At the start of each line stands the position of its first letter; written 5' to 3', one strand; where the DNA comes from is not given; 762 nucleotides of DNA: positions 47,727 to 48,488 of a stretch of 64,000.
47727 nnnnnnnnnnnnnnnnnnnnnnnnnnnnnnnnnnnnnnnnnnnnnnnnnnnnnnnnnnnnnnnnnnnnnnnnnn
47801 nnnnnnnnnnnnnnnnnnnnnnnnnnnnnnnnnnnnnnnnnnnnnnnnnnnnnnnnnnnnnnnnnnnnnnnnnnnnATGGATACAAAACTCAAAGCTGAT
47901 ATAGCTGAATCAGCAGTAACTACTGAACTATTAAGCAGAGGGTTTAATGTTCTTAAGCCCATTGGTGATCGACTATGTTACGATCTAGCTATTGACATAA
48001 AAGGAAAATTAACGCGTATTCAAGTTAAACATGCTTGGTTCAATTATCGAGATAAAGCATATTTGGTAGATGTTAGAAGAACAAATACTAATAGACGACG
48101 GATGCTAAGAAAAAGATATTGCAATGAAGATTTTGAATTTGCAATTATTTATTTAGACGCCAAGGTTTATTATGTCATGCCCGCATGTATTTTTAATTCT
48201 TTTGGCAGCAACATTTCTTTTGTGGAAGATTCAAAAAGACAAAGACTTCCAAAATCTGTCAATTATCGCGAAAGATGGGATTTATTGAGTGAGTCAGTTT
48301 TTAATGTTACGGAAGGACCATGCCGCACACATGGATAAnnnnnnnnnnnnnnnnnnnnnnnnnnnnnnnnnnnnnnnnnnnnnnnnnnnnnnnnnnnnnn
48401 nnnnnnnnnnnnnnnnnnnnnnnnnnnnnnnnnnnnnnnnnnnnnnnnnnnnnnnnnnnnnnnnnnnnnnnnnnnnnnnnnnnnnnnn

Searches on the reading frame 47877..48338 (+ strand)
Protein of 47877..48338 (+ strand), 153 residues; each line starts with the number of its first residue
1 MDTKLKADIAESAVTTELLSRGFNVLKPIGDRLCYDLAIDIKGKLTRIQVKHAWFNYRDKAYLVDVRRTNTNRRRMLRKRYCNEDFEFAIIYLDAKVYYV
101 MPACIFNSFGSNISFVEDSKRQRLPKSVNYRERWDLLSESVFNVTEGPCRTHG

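Call 8: search_protein_families(library=pfam, proteins=[window:47877-48338:+])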
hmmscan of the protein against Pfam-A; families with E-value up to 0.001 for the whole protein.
window:47877-48338:+ (153 aa): 1 family
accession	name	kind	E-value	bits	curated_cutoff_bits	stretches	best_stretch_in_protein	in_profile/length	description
PF11645.14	PDDEXK_5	-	3e-37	128.2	26.1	1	1-136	1-137/138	PD-(D/E)XK endonuclease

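Call 9: search_solved_structures(query=window:47877-48338:+, max_evalue=0.01, show_alignments=2)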
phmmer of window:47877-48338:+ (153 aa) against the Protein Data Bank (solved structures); distinct sequences matched with E-value up to 0.01: 1.
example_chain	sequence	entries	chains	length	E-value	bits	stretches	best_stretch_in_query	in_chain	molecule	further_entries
2ost_A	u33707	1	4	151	1e-39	138.8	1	2-139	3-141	Putative endonuclease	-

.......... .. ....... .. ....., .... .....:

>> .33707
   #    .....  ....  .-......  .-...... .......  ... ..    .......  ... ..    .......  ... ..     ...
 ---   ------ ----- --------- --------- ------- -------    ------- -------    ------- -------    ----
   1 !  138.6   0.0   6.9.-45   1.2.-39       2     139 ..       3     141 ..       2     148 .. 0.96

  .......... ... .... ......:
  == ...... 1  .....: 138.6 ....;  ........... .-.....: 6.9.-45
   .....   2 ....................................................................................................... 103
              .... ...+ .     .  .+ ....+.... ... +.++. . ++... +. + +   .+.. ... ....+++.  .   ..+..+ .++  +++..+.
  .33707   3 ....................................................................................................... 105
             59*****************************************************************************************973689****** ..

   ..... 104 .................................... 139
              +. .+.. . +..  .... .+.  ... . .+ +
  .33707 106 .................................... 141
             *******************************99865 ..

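Call 12: find_homologous_proteins(query=window:47877-48338:+, max_evalue=0.001)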
Query window:47877-48338:+ (153 aa): 494 proteins with E <= 0.001 among 518 candidates; the best 120 are listed.
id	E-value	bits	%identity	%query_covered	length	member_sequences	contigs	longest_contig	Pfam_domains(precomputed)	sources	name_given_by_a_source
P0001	3.8e-65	236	74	92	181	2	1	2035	PF11645.15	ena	-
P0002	2.9e-64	233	74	89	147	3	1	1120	PF11645.15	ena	-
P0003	1.7e-63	231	76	90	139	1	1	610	PF11645.15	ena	-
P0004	4.6e-63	229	68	92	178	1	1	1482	PF11645.15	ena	-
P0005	5.5e-63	229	72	89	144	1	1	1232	PF11645.15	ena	-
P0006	9.5e-63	228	75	90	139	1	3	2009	PF11645.15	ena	-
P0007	6.6e-61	222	71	90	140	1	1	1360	PF11645.15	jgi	-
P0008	1.3e-60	221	68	92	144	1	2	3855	PF11645.15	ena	-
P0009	2.4e-60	220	70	90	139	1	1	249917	PF11645.15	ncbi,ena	-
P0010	2.7e-60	220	71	90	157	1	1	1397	PF11645.15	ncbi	-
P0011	3.9e-60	220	69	93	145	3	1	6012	PF11645.15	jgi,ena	-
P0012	1.2e-59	218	64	97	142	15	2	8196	PF11645.15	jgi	jgi:hypothetical protein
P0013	1.9e-59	218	68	93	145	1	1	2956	PF11645.15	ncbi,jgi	jgi:hypothetical protein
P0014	2.0e-59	217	69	91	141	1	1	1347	PF11645.15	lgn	-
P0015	2.5e-59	217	67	93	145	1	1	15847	PF11645.15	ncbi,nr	ncbi:MAG: group I intron-associated PD-(D/E)XK endonuclease [Candidatus Omnitrophica bacterium]|nr:g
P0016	4.7e-59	216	67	93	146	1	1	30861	PF11645.15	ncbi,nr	ncbi:MAG: group I intron-associated PD-(D/E)XK endonuclease [Candidatus Omnitrophica bacterium]|nr:g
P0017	6.8e-59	216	69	90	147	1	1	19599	PF11645.15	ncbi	-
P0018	7.5e-59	216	70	92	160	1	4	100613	PF11645.15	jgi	-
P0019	8.0e-59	216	64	98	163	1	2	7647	PF11645.15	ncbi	-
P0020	8.6e-59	215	68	90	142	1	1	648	PF11645.15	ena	-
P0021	1.0e-58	215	69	90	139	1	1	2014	PF11645.15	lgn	-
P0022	1.0e-58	215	67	90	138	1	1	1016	PF11645.15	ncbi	-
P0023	2.1e-58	214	68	90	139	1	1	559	PF11645.15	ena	-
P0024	2.4e-58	214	69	93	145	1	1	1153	PF11645.15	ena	-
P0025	2.8e-58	214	65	93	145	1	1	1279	PF11645.15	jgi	-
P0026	3.1e-58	214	68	91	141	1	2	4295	PF11645.15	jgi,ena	jgi:hypothetical protein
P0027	3.3e-58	214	68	93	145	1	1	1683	PF11645.15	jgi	jgi:PD-(D/E)XK endonuclease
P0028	3.8e-58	213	67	93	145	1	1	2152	PF11645.15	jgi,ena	-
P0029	3.9e-58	213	68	90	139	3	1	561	PF11645.15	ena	-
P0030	4.4e-58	213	70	93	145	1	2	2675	PF11645.15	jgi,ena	-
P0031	5.0e-58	213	71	90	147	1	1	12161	PF11645.15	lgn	-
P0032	5.4e-58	213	69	93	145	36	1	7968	PF11645.15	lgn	-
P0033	6.0e-58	213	68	91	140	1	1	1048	PF11645.15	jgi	jgi:hypothetical protein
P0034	6.1e-58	213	69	90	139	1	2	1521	PF11645.15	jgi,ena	jgi:hypothetical protein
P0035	6.4e-58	213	67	93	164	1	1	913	PF11645.15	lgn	-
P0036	8.2e-58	212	71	91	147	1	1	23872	PF11645.15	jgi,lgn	-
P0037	8.7e-58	212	66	95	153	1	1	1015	PF11645.15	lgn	-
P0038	9.8e-58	212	69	91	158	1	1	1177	PF11645.15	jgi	jgi:hypothetical protein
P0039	9.8e-58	212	71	90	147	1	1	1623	PF11645.15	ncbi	-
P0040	1.1e-57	212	69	90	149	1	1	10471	PF11645.15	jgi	jgi:hypothetical protein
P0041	1.1e-57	212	66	91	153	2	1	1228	PF11645.15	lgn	-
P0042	1.5e-57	211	67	93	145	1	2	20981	PF11645.15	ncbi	-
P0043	1.7e-57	211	70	91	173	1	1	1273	PF11645.15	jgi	jgi:hypothetical protein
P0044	2.4e-57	211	68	90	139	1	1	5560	PF11645.15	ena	-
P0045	3.1e-57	210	68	88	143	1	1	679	PF11645.15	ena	-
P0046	3.1e-57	210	67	93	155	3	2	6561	PF11645.15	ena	-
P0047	3.2e-57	210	69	90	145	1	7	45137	PF11645.15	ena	-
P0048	3.9e-57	210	65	92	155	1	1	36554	PF11645.15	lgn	-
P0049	3.9e-57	210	70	90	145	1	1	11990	PF11645.15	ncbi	-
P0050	3.9e-57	210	67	90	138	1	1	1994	PF11645.15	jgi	jgi:hypothetical protein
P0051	4.4e-57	210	71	90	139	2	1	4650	PF11645.15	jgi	-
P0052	4.5e-57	210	68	92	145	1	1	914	PF11645.15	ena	-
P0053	4.7e-57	210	67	91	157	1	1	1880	PF11645.15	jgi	jgi:hypothetical protein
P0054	5.5e-57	210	70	90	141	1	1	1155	PF11645.15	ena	-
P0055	6.9e-57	209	69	91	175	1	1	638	PF11645.15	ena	-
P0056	8.2e-57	209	67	93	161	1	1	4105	PF11645.15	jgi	-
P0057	9.1e-57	209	68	93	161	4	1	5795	PF11645.15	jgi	jgi:hypothetical protein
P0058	9.7e-57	209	68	93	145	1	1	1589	PF11645.15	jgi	-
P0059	1.2e-56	209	69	91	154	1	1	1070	PF11645.15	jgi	jgi:hypothetical protein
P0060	1.2e-56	209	70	90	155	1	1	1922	PF11645.15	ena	-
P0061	1.3e-56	208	67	93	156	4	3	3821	PF11645.15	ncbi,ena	-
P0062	1.3e-56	208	70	90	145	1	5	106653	PF11645.15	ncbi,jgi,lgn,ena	-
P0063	1.4e-56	208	71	90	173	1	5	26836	PF11645.15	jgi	-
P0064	1.4e-56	208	68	90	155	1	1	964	PF11645.15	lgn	-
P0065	1.4e-56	208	68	93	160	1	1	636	PF11645.15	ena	-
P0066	1.5e-56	208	67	93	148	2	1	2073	PF11645.15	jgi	jgi:hypothetical protein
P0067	1.6e-56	208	70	90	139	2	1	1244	PF11645.15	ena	-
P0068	1.7e-56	208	63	100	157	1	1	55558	PF11645.15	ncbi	ncbi:MAG: group I intron-associated PD-(D/E)XK endonuclease [Candidatus Omnitrophota bacterium]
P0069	1.7e-56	208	68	90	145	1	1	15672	PF11645.15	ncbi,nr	ncbi:MAG: endonuclease [Candidatus Omnitrophica bacterium]|nr:endonuclease [Candidatus Omnitrophota 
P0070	1.7e-56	208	68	93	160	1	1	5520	PF11645.15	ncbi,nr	ncbi:MAG: endonuclease [Omnitrophica WOR_2 bacterium RBG_13_44_8b]|nr:MAG: endonuclease [Omnitrophic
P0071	1.7e-56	208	67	90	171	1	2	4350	PF11645.15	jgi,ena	-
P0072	1.9e-56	208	70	90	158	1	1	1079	PF11645.15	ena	-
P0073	2.1e-56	208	68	92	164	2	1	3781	PF11645.15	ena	-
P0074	2.3e-56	208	71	90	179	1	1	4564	PF11645.15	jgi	jgi:hypothetical protein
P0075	2.4e-56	208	66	93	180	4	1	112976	PF11645.15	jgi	-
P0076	2.4e-56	208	71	90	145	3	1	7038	PF11645.15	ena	-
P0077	2.4e-56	207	66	93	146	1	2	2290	PF11645.15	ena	-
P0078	2.5e-56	207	67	93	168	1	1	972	PF11645.15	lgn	-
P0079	2.6e-56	207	67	93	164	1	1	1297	PF11645.15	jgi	jgi:hypothetical protein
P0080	3.0e-56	207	69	90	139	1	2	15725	PF11645.15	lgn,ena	-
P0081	3.0e-56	207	65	93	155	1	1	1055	PF11645.15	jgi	jgi:hypothetical protein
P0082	3.1e-56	207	68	92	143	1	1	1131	PF11645.15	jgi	-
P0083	3.2e-56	207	67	93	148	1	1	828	PF11645.15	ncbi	-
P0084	3.3e-56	207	69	93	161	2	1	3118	PF11645.15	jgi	jgi:hypothetical protein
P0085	3.6e-56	207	66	93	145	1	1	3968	PF11645.15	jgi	jgi:hypothetical protein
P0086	3.9e-56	207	71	90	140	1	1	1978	PF11645.15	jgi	jgi:hypothetical protein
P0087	4.2e-56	207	67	93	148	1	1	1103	PF11645.15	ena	-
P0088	4.2e-56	207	69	90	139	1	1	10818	PF11645.15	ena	-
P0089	5.3e-56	206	68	93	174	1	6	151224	PF11645.15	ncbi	-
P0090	5.9e-56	206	68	90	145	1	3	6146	PF11645.15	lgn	-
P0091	5.9e-56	206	67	93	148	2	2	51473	PF11645.15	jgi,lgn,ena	jgi:hypothetical protein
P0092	6.5e-56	206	69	90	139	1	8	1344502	PF11645.15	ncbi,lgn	-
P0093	7.6e-56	206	69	90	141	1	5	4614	PF11645.15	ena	-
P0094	8.2e-56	206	68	90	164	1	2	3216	PF11645.15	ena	-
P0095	9.0e-56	206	71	90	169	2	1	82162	PF11645.15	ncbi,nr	ncbi:MAG: group I intron-associated PD-(D/E)XK endonuclease [Candidatus Omnitrophica bacterium]|nr:g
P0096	9.1e-56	206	70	90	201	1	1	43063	PF11645.15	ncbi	-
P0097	9.6e-56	206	66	93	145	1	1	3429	PF11645.15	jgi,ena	-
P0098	1.1e-55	205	66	93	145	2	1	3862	PF11645.15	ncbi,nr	ncbi:MAG: endonuclease [Candidatus Omnitrophica bacterium]|nr:endonuclease [Candidatus Omnitrophota 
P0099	1.2e-55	205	65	93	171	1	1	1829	PF11645.15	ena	-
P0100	1.3e-55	205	68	90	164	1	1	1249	PF11645.15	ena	-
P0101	1.3e-55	205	66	93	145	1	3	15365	PF11645.15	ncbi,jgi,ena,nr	ncbi:MAG: endonuclease [Omnitrophica WOR_2 bacterium SM23_72]|nr:MAG: endonuclease [Omnitrophica WOR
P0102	1.4e-55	205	66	93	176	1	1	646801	PF11645.15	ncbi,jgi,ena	ncbi:MAG: group I intron-associated PD-(D/E)XK endonuclease [Candidatus Omnitrophota bacterium]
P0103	1.4e-55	205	67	93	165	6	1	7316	PF11645.15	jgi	-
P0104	1.4e-55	205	66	93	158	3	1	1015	PF11645.15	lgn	-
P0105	1.5e-55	205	65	93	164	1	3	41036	PF11645.15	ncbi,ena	-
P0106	1.5e-55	205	66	93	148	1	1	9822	PF11645.15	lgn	-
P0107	1.5e-55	205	68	92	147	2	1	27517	PF11645.15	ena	-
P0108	1.6e-55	205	65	90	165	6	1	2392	PF11645.15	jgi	-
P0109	1.6e-55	205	66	93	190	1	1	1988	PF11645.15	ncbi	-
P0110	1.7e-55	205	66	93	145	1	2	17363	PF11645.15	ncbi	-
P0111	1.8e-55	205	68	93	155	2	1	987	PF11645.15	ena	-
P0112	1.9e-55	205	70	90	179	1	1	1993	PF11645.15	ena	-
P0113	1.9e-55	205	66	93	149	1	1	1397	PF11645.15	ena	-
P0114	2.0e-55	205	67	93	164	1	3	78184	PF11645.15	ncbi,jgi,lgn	-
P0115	2.1e-55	204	67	93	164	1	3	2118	PF11645.15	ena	-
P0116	2.3e-55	204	68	90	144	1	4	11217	PF11645.15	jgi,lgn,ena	-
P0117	2.3e-55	204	66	91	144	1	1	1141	PF11645.15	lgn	-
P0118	2.3e-55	204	68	90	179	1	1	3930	PF11645.15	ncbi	-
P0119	2.4e-55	204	67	90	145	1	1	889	PF11645.15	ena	-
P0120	2.5e-55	204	65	93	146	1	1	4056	PF11645.15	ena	-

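Call 14: find_related_loci(query=A1, collection=genome_contigs, flank=4000)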
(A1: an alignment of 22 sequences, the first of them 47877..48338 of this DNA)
Query A1 (153 aa) in genome_contigs; peptide patterns used: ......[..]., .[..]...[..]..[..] (x = any residue, [..] = any of these).
132 stretches matched a pattern; 108 encode a relative of the query (tblastn E <= 1e-3); the best 80 are kept; 80 distinct loci.
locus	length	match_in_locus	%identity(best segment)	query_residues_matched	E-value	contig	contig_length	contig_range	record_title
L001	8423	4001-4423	75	1-140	4e-73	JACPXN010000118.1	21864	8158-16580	MAG: Candidatus Omnitrophota bacterium isolate NC_groundwater_838_Pr1_B-0.1um_54_17 Montesol18_Bp1_scaffold_1445603, who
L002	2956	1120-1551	68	1-143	4e-66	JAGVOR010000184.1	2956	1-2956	MAG: Candidatus Omnitrophota bacterium isolate DeMMO3_44 c_000000069867, whole genome shotgun sequence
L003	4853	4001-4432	67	1-143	8e-66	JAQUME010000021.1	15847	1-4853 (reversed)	MAG: Candidatus Omnitrophota bacterium isolate STD1_147 NODE_8938_length_15847_cov_10.192112_Sandtown_D1, whole genome s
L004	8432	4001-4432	68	1-143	6e-65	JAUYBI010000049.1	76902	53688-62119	MAG: Candidatus Omnitrophota bacterium isolate C19_metabat.bin.11_sub C19_k141_49781, whole genome shotgun sequence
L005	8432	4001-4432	67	1-143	1e-64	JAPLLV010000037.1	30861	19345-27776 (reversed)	MAG: Candidatus Omnitrophota bacterium isolate LacPavin_0920_WC90_MAG_47_10 LacPavin_0920_WC90_scaffold_1156033, whole g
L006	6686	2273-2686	70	1-137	1e-62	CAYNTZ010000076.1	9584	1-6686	MAG TPA_asm: uncultured Planctomycetales bacterium isolate SRP150892_co1_50 genome assembly, contig: NODE_7549_length_95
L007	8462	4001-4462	63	1-150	3e-62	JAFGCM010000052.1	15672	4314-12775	MAG: Candidatus Omnitrophota bacterium isolate Zod_Metabat.1113 k87_7136309, whole genome shotgun sequence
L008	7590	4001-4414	66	1-137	2e-62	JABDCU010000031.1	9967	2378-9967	MAG: Candidatus Omnitrophota bacterium isolate BWMinControl_Nextera19_MAG3 3300020833.a:Ga0206995_1112, whole genome sho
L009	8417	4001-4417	70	1-138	4e-62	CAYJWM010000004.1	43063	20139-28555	MAG TPA_asm: uncultured bacterium isolate ERP125453_co1_477 genome assembly, contig: NODE_660_length_43063_cov_11.157622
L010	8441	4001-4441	63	1-153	6e-62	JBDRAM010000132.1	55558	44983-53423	MAG: Candidatus Omnitrophota bacterium isolate MEGAHIT-group-1.1003 k141_5216382, whole genome shotgun sequence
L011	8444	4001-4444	65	1-147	5e-62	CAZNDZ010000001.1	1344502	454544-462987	MAG TPA_asm: uncultured Planctomycetales bacterium isolate SRP219642_co4_309 genome assembly, contig: NODE_1_length_1344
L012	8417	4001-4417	70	1-138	5e-62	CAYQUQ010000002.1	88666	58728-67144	MAG TPA_asm: uncultured Planctomycetia bacterium isolate SRP200020_co1_304 genome assembly, contig: NODE_277_length_8866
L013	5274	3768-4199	67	1-143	2e-61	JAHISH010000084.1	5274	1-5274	MAG: Candidatus Omnitrophota bacterium isolate MM_PC_MetaG.mb.163 MM_PC_MetaG.mb.163_k141_578839, whole genome shotgun s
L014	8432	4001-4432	66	1-143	9e-62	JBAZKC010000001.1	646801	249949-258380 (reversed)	MAG: Candidatus Omnitrophota bacterium isolate SO_2017_LW4_134 scaffold_32_c1_LW137-91_2017, whole genome shotgun sequen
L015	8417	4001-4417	68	1-138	1e-61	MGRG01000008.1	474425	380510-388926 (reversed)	MAG: Deltaproteobacteria bacterium RIFCSPHIGHO2_01_FULL_43_49 rifcsphigho2_01_scaffold_37, whole genome shotgun sequence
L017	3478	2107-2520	66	1-137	9e-62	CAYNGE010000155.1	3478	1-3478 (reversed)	MAG TPA_asm: uncultured Planctomycetales bacterium isolate binchicken_co162_605 genome assembly, contig: NODE_87325_leng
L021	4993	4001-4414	65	1-137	1e-60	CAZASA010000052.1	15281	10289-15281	MAG TPA_asm: uncultured Planctomycetales bacterium isolate binchicken_co241_31 genome assembly, contig: NODE_3781_length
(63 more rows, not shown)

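Call 47: search_protein_families(library=ncbifam, proteins=[window:47877-48338:+], max_evalue=0.001)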
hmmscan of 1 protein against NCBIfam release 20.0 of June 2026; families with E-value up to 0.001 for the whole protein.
window:47877-48338:+ (153 aa): 0 families

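Call 71: search_protein_families(library=padloc, proteins=[window:47877-48338:+], max_evalue=0.001)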
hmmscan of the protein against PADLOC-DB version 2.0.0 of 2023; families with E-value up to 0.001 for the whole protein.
window:47877-48338:+ (153 aa): 1 family
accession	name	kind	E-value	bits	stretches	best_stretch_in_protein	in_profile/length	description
PDLC03700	HEase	-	6e-44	147.8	1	1-137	1-138/150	homing endonuclease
